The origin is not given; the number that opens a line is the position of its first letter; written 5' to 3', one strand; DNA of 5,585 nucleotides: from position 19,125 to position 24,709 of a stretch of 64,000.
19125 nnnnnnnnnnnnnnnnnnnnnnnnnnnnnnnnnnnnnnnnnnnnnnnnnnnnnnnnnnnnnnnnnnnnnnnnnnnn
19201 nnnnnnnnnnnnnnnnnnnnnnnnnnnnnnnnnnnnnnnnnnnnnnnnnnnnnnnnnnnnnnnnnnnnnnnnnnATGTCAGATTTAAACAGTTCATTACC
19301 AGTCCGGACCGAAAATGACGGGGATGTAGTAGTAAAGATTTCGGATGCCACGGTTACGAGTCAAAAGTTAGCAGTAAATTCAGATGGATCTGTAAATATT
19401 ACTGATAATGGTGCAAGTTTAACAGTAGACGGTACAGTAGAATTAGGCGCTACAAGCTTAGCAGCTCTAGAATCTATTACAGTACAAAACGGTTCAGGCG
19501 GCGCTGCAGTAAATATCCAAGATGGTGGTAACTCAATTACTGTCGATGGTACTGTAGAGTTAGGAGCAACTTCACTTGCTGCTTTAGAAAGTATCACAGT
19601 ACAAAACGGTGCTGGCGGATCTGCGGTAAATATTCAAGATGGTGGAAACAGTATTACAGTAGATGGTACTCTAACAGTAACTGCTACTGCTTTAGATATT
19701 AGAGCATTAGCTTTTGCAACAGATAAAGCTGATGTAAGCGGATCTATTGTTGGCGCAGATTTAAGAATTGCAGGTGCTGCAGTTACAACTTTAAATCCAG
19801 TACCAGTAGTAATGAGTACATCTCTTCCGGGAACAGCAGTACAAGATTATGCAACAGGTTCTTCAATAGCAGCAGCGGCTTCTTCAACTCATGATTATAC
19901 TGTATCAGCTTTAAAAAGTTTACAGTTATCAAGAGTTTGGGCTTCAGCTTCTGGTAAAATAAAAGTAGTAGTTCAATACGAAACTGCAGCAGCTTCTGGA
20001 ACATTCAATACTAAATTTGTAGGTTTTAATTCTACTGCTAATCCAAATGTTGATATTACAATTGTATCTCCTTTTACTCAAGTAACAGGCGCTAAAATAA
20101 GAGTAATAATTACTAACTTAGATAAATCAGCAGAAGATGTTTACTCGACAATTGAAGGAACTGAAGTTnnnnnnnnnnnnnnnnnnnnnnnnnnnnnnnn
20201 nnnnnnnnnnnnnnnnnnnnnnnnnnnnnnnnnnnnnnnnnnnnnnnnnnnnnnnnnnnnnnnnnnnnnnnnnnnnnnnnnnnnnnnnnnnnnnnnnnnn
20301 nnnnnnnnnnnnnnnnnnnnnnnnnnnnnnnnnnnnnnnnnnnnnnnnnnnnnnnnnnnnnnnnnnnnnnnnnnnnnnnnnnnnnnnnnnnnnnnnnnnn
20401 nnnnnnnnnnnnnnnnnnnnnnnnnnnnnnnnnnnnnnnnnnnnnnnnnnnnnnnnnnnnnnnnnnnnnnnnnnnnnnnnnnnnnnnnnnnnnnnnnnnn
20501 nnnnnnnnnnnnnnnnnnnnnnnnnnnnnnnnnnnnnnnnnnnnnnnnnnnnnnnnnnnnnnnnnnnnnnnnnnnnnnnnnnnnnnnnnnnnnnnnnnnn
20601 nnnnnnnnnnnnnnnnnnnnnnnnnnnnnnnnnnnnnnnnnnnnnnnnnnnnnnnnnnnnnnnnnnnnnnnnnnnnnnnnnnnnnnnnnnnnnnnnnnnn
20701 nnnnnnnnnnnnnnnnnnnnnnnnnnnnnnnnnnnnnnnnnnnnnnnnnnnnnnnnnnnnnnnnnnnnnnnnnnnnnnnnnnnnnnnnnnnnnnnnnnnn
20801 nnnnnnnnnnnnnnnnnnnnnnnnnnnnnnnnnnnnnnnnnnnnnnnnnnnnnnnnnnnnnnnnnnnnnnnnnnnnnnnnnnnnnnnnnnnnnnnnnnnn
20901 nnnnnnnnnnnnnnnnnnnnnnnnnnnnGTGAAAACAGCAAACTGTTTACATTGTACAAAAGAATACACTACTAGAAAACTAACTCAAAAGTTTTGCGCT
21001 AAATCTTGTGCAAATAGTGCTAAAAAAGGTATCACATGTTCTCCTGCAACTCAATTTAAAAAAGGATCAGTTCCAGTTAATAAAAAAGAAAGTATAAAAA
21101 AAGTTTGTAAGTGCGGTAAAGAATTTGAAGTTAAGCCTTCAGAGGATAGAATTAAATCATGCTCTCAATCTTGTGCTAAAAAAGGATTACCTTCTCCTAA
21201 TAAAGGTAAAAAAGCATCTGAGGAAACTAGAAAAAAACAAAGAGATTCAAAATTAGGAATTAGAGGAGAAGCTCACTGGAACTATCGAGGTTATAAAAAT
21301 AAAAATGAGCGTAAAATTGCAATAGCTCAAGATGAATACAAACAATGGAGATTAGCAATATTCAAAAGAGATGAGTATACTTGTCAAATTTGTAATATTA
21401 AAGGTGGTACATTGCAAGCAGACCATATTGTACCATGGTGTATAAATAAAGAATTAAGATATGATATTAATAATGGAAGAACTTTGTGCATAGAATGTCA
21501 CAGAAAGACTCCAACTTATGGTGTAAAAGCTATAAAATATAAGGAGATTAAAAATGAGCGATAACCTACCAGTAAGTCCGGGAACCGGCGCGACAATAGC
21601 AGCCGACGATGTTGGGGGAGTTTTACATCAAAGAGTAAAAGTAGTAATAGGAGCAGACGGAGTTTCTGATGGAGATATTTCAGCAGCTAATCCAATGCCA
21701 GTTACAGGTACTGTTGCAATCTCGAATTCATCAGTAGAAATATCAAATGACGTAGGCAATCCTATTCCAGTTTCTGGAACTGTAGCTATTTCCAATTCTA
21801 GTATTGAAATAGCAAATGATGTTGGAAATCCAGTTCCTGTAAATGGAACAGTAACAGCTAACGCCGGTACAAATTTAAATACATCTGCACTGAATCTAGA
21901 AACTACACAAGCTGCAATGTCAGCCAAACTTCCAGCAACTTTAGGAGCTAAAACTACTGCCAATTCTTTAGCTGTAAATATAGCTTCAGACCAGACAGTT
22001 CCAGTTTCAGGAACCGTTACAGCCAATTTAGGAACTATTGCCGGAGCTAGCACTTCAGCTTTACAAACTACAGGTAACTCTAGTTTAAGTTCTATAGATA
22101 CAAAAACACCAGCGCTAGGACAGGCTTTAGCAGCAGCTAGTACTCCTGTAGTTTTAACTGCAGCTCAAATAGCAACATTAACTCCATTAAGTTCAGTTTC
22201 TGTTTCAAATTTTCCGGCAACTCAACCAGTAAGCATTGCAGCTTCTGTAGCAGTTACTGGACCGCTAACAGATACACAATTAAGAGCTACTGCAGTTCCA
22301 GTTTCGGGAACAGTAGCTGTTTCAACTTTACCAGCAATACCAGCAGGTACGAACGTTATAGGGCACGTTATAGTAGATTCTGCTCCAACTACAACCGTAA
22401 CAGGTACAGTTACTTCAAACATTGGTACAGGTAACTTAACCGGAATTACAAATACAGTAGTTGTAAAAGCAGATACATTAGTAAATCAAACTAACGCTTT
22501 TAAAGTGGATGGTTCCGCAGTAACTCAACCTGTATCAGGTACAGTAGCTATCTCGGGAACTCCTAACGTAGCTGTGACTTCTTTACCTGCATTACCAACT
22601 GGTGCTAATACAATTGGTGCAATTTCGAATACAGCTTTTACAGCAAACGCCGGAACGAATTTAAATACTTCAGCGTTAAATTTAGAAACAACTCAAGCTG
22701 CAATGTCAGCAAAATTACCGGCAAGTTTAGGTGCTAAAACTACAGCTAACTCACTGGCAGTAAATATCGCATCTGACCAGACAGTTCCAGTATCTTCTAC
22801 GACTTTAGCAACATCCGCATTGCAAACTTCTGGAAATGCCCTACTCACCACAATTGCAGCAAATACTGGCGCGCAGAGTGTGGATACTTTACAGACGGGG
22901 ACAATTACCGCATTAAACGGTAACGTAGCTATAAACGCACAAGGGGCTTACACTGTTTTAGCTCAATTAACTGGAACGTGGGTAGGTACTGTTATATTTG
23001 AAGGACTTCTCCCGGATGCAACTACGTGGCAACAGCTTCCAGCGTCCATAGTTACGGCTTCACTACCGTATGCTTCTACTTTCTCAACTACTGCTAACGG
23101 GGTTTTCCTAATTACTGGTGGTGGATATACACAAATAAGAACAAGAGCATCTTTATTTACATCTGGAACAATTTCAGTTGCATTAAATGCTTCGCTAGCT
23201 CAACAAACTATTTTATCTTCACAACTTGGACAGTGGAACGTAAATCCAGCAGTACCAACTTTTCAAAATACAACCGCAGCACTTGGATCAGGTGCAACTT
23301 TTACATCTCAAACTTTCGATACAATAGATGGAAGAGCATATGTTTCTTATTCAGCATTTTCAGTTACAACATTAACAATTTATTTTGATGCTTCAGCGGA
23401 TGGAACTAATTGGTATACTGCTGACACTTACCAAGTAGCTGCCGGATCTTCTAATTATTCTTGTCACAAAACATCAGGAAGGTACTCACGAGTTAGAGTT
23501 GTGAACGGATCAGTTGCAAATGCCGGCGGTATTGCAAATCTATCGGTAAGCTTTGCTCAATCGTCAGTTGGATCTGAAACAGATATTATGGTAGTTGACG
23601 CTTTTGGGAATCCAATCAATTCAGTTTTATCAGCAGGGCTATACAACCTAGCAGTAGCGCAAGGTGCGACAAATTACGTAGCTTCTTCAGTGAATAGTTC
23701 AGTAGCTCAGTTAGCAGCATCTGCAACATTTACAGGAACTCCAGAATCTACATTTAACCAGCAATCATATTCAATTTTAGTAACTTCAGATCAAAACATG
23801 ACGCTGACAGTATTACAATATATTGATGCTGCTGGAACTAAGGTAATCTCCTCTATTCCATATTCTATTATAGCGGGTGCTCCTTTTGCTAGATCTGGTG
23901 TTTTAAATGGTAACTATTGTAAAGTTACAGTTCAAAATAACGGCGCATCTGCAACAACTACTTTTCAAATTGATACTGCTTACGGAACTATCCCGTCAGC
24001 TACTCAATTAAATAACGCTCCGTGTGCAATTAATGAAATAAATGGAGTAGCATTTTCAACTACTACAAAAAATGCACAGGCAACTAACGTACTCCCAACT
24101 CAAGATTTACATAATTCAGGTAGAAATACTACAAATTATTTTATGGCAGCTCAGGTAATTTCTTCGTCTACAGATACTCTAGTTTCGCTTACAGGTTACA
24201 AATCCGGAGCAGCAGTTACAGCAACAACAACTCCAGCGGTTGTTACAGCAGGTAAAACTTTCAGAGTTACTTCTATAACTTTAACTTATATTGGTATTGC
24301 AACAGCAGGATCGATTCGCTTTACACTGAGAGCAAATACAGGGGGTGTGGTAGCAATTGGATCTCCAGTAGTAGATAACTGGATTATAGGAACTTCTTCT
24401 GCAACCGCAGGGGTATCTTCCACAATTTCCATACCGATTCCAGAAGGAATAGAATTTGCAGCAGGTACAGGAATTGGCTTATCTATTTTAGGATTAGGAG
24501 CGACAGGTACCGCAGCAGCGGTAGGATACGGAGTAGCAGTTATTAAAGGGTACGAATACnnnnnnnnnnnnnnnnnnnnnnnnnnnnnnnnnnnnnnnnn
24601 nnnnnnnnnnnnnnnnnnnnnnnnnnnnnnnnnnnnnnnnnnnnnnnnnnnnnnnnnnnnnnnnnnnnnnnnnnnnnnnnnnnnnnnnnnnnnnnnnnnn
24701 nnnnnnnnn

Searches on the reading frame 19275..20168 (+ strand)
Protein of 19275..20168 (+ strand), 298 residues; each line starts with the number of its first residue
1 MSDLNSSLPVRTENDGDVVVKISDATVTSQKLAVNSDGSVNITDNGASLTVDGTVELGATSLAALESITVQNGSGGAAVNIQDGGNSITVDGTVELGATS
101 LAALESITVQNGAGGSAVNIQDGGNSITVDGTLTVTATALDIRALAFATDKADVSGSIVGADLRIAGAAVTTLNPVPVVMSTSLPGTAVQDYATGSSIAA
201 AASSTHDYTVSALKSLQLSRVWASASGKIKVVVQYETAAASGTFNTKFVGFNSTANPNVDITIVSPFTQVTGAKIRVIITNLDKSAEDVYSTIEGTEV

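Call 88: find_related_loci(query=window:19275-20168:+, collection=viral_contigs, flank=6000)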
Query window:19275-20168:+ (298 aa) in viral_contigs; peptide patterns used: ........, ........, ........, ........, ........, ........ (x = any residue, [..] = any of these).
281 stretches matched a pattern; 257 encode a relative of the query (tblastn E <= 1e-3); the best 80 are kept; 79 distinct loci.
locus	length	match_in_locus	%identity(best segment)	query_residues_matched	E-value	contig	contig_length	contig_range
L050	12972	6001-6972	49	1-297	6e-79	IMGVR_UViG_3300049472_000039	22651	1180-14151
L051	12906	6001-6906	47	1-298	4e-71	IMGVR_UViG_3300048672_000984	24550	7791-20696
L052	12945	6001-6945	45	1-293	6e-62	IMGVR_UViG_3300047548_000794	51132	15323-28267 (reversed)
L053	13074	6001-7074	42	1-298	7e-61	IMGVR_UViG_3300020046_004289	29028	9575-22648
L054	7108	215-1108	44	2-295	6e-60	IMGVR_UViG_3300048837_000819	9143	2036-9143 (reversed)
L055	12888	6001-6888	45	1-298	2e-57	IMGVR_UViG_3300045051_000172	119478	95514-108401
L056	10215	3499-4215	42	1-295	1e-46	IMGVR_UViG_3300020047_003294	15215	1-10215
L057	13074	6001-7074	43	1-298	7e-64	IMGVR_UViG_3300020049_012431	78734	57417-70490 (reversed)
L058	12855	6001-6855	41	1-297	4e-43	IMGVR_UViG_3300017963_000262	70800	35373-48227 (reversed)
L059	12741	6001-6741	48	39-162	2e-35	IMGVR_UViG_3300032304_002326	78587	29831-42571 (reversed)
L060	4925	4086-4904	38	52-297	3e-33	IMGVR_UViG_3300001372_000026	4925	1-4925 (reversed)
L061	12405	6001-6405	49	157-297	2e-28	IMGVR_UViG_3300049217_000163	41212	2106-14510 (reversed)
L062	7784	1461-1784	57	32-158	3e-27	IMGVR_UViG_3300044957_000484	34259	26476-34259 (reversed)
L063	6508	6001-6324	57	32-158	7e-27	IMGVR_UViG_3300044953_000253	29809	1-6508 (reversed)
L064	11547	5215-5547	53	39-196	1e-26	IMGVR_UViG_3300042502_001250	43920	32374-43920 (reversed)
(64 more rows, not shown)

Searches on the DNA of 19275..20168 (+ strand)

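Call 99: search_rna_families(sources=[L053, L057], threshold=gathering)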
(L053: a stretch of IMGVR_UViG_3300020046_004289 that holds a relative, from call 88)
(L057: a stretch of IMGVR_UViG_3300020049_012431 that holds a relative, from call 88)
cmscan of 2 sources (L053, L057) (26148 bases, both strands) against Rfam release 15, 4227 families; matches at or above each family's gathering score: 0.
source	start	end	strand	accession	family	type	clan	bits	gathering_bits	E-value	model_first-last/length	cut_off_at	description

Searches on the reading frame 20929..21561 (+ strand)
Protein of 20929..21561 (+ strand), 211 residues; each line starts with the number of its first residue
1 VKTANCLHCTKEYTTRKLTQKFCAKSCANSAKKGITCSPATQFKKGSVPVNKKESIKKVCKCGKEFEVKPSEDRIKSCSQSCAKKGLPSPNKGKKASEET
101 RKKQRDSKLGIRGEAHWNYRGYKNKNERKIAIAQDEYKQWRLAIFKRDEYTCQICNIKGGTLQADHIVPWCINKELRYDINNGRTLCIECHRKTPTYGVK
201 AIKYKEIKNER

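Call 10: search_protein_families(library=pfam, proteins=[window:20929-21561:+], max_evalue=0.01)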
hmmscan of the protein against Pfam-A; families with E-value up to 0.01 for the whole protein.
window:20929-21561:+ (211 aa): 2 families
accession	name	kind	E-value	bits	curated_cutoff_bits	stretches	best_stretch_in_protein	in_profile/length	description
PF01844.29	HNH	-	2e-07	31.5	21.4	1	152-193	1-43/47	HNH endonuclease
PF07460.16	NUMOD3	-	8.4e-07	29.3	20.4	1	82-105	14-37/37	NUMOD3 motif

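Call 11: search_protein_families(library=phrogs, proteins=[window:20929-21561:+], max_evalue=0.001)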
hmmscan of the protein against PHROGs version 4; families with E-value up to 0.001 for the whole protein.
window:20929-21561:+ (211 aa): 17 families
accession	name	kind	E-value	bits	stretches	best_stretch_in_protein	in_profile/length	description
phrog_1271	-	DNA, RNA and nucleotide metabolism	7.9e-21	75.8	1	2-200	176-321/361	HNH endonuclease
phrog_589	-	DNA, RNA and nucleotide metabolism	2.1e-13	51.4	1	115-193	57-137/179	HNH endonuclease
phrog_144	-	DNA, RNA and nucleotide metabolism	2.5e-12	47.8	1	95-193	40-131/175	HNH endonuclease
phrog_119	-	DNA, RNA and nucleotide metabolism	3.4e-12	46.9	1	98-205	151-265/443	HNH endonuclease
phrog_5956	-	DNA, RNA and nucleotide metabolism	3.9e-12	47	1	133-197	43-110/138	HNH endonuclease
phrog_8446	-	DNA, RNA and nucleotide metabolism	2.9e-10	41.2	1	97-199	108-200/211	HNH endonuclease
phrog_333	-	DNA, RNA and nucleotide metabolism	1.9e-07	32.3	1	135-194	19-79/138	HNH endonuclease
phrog_10822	-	DNA, RNA and nucleotide metabolism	5.1e-06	27.3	1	135-206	86-159/245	HNH endonuclease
phrog_338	-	DNA, RNA and nucleotide metabolism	8.4e-06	26.4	1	85-192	174-257/340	HNH endonuclease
phrog_4581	-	head and packaging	8.8e-06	26.3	1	113-194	27-108/395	terminase small subunit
phrog_24030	-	DNA, RNA and nucleotide metabolism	1.2e-05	25.8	1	139-194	8-62/342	RNA ligase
phrog_25061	-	DNA, RNA and nucleotide metabolism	1.3e-05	26.8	1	51-195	40-186/219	HNH endonuclease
phrog_16726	-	DNA, RNA and nucleotide metabolism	0.00017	22.4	1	137-193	81-139/308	HNH endonuclease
phrog_2214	-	DNA, RNA and nucleotide metabolism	0.00044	20.5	1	132-193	176-235/429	HNH endonuclease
phrog_8048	-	DNA, RNA and nucleotide metabolism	0.00051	20.3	1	139-193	166-224/273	HNH endonuclease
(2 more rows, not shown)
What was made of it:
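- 20929..21564 (+): HNH plus NUMOD3 endonuclease gene of a different family, in the tail module. Calls 10, 11.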

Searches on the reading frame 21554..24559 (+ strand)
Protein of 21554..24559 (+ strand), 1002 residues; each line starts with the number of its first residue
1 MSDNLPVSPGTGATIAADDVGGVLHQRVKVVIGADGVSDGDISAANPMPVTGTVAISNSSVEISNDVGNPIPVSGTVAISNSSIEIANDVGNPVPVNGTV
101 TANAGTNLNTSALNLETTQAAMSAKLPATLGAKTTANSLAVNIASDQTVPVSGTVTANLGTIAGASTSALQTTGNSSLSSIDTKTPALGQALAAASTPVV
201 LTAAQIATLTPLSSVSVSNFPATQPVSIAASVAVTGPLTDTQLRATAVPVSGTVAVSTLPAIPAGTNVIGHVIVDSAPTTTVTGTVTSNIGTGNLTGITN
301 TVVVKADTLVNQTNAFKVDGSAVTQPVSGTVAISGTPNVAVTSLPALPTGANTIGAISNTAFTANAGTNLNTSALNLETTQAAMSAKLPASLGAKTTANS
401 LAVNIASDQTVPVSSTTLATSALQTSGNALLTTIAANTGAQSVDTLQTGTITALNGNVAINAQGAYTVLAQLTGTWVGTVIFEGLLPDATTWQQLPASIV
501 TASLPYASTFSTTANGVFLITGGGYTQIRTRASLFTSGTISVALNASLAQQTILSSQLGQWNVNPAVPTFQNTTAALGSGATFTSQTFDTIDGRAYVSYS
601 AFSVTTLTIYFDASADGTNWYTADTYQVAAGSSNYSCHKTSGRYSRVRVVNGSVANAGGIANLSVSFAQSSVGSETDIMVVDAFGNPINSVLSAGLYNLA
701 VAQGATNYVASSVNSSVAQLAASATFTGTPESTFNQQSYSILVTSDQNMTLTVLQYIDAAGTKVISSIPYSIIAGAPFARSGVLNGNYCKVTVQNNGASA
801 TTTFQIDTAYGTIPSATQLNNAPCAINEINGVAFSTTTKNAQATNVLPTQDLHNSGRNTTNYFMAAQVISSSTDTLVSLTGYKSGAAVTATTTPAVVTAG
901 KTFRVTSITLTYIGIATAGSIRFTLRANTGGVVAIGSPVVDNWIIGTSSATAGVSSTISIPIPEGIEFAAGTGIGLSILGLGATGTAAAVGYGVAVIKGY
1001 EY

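Call 82: find_related_loci(query=window:21554-24559:+, collection=viral_contigs, flank=6000)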
Query window:21554-24559:+ (1002 aa) in viral_contigs; peptide patterns used: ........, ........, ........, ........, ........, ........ (x = any residue, [..] = any of these).
31 stretches matched a pattern; 11 encode a relative of the query (tblastn E <= 1e-3); 11 distinct loci.
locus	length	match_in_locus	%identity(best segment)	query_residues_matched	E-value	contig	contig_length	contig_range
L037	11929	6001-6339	42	71-218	2e-20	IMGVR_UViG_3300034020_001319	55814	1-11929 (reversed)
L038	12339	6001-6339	42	71-218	2e-20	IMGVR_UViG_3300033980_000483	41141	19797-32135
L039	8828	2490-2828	42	71-218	2e-20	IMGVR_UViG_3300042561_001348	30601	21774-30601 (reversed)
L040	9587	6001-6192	55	24-96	6e-16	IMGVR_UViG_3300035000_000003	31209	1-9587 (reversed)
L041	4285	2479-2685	46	54-257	5e-11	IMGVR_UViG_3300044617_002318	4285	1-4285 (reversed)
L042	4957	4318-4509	41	71-136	2e-5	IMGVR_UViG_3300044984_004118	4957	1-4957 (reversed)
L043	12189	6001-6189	40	70-136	3e-5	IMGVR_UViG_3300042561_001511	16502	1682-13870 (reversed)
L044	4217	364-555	41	71-136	2e-5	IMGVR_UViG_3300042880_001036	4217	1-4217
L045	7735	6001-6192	41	71-136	2e-5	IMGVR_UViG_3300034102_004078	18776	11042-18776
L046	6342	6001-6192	41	71-136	3e-5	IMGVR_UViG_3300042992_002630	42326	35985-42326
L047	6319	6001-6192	41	71-136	3e-5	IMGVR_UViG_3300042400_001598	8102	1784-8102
